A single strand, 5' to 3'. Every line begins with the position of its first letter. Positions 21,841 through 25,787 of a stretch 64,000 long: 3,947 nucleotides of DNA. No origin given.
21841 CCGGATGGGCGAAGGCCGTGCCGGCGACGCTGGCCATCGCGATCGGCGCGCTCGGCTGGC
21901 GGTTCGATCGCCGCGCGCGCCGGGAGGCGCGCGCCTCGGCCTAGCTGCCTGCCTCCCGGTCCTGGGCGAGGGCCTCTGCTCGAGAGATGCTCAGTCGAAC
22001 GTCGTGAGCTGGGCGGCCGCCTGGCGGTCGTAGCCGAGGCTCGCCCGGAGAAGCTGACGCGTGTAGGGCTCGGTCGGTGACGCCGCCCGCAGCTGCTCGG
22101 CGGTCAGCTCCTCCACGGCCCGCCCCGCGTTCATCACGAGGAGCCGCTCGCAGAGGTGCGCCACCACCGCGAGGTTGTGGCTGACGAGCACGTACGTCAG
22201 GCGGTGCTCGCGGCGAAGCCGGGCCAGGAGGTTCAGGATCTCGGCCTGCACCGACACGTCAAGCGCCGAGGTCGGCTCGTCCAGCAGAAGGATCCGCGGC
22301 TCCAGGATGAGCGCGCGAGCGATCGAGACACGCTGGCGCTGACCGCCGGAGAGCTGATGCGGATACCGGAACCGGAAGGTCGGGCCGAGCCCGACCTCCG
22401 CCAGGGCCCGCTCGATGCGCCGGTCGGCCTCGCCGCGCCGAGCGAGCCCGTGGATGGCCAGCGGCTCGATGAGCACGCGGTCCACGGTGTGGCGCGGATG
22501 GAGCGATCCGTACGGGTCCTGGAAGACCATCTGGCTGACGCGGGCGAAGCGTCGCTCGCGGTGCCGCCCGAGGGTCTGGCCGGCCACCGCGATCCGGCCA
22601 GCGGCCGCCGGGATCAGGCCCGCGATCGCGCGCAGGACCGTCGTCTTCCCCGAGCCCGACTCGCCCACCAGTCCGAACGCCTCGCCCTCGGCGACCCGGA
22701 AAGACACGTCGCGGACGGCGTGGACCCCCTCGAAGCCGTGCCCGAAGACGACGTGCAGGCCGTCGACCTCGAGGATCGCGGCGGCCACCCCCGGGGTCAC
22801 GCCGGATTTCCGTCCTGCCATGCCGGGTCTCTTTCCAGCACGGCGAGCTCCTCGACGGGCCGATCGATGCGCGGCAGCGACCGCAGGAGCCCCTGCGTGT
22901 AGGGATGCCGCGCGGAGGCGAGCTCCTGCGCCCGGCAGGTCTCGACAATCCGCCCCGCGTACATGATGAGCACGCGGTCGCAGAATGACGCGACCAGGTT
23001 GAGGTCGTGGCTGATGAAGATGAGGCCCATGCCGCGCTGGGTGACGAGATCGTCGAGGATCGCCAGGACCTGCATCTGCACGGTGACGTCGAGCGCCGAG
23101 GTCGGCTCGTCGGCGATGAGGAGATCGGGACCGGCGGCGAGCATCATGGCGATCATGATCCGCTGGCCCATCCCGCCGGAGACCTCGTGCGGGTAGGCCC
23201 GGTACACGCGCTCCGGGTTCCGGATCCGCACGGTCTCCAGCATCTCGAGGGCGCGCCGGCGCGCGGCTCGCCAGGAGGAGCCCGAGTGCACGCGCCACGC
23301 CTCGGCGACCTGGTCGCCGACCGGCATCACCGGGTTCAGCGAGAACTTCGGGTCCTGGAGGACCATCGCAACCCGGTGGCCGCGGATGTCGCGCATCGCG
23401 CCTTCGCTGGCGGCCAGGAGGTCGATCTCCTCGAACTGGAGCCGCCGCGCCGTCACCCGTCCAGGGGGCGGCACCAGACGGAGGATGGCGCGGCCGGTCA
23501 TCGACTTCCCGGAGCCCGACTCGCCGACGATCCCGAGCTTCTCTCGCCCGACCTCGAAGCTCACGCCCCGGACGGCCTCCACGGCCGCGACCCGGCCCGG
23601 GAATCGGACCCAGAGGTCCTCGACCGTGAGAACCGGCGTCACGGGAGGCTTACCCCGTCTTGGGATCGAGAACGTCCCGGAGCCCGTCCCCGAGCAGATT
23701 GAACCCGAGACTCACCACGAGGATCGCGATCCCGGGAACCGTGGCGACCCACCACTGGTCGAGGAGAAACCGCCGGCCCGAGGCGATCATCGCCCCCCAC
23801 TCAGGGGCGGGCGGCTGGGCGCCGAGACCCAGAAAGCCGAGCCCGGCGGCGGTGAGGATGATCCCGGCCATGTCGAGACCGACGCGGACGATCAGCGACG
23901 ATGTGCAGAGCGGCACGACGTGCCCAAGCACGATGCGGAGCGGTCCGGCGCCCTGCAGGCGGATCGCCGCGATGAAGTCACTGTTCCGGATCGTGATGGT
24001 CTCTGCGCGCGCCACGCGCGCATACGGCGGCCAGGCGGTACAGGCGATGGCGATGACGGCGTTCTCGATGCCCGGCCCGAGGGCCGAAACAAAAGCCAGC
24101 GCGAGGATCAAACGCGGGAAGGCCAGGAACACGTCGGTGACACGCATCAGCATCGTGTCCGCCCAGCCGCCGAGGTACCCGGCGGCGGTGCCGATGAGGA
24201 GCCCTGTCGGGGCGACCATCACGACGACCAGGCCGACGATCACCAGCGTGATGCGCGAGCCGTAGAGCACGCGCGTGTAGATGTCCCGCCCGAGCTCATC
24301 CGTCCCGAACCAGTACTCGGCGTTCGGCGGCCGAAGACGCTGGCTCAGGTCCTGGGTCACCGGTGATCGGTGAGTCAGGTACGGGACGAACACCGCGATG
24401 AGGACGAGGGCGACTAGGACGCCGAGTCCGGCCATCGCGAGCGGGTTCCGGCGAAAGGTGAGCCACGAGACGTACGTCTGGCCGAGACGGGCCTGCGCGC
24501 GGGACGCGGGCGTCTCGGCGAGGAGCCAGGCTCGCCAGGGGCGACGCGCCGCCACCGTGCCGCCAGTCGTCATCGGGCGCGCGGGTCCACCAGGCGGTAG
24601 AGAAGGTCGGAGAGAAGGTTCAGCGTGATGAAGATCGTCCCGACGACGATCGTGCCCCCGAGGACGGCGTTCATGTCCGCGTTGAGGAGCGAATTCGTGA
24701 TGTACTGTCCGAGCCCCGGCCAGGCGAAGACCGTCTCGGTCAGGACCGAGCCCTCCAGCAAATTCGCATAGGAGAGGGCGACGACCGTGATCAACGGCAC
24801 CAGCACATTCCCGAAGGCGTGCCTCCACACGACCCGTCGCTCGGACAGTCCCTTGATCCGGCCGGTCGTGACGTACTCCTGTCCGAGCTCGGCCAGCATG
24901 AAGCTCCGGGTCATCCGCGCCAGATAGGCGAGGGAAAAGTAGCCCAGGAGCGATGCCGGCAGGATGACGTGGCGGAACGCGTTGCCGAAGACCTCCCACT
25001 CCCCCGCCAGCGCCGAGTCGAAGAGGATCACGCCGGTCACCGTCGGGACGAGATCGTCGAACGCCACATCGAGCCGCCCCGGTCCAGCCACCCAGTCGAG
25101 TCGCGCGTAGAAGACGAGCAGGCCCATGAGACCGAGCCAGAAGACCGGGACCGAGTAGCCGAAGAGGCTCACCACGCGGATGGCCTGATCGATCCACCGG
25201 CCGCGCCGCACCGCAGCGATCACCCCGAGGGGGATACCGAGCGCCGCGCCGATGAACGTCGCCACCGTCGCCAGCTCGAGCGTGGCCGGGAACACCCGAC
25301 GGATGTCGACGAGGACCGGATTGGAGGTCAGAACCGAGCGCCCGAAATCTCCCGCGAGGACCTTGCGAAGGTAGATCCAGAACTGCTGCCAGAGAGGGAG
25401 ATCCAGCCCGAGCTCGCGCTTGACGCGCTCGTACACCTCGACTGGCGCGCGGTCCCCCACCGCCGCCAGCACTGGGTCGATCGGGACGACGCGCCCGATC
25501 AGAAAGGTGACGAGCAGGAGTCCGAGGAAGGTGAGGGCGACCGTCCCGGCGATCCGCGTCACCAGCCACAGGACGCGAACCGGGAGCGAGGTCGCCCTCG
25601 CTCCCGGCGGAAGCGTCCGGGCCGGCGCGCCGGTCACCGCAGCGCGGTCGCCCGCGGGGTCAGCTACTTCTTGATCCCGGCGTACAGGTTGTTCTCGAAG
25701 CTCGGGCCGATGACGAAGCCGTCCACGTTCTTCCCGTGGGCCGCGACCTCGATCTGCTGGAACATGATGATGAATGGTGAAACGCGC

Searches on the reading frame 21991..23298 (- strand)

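Call 36: search_protein_families(library=pfam, proteins=[window:21991-23298:-], max_evalue=0.0001)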
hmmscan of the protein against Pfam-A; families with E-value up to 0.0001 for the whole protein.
window:21991-23298:- (435 aa): 2 families
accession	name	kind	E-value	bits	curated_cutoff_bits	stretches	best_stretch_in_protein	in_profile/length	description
PF00005.33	ABC_tran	-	2.5e-34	119.2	25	1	196-344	2-137/137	ABC transporter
PF13304.12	AAA_21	-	1.1e-09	39.2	27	1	311-379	233-303/304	AAA domain, putative AbiEii toxin, Type IV TA system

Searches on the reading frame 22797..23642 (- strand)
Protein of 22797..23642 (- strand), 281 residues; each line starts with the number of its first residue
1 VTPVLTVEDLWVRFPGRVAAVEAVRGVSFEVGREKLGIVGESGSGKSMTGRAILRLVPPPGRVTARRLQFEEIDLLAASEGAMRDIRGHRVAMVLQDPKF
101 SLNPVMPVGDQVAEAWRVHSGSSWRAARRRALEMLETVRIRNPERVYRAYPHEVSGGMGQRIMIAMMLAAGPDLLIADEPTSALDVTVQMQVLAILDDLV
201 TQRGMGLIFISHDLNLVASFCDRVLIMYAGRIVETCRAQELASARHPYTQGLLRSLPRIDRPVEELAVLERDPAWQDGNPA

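Call 36: search_protein_families(library=pfam, proteins=[window:22797-23642:-], max_evalue=0.0001)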
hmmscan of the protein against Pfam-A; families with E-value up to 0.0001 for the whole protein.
window:22797-23642:- (281 aa): 3 families
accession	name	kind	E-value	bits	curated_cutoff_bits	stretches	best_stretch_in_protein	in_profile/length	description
PF00005.33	ABC_tran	-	2.1e-21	77.4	25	1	26-182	3-137/137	ABC transporter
PF08352.17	oligo_HPY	-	8e-06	26.6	27.1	1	240-270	8-39/65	Oligopeptide/dipeptide transporter, C-terminal region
PF13304.12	AAA_21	-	6.8e-05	23.5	27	0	137-217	221-303/304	AAA domain, putative AbiEii toxin, Type IV TA system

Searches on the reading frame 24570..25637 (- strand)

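Call 6: search_protein_families(library=pfam, proteins=[window:24570-25637:-], max_evalue=0.01)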
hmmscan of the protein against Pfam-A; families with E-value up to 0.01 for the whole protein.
window:24570-25637:- (355 aa): 2 families
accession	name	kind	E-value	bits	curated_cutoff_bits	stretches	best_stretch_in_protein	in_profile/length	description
PF00528.27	BPD_transp_1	-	1.4e-41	142.6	26.4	1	134-355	1-183/184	Binding-protein-dependent transport system inner membrane component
PF19300.4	BPD_transp_1_N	-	3.2e-11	43.9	23.8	1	24-105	4-96/114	Binding-prot-dependent transport system membrane comp, N-term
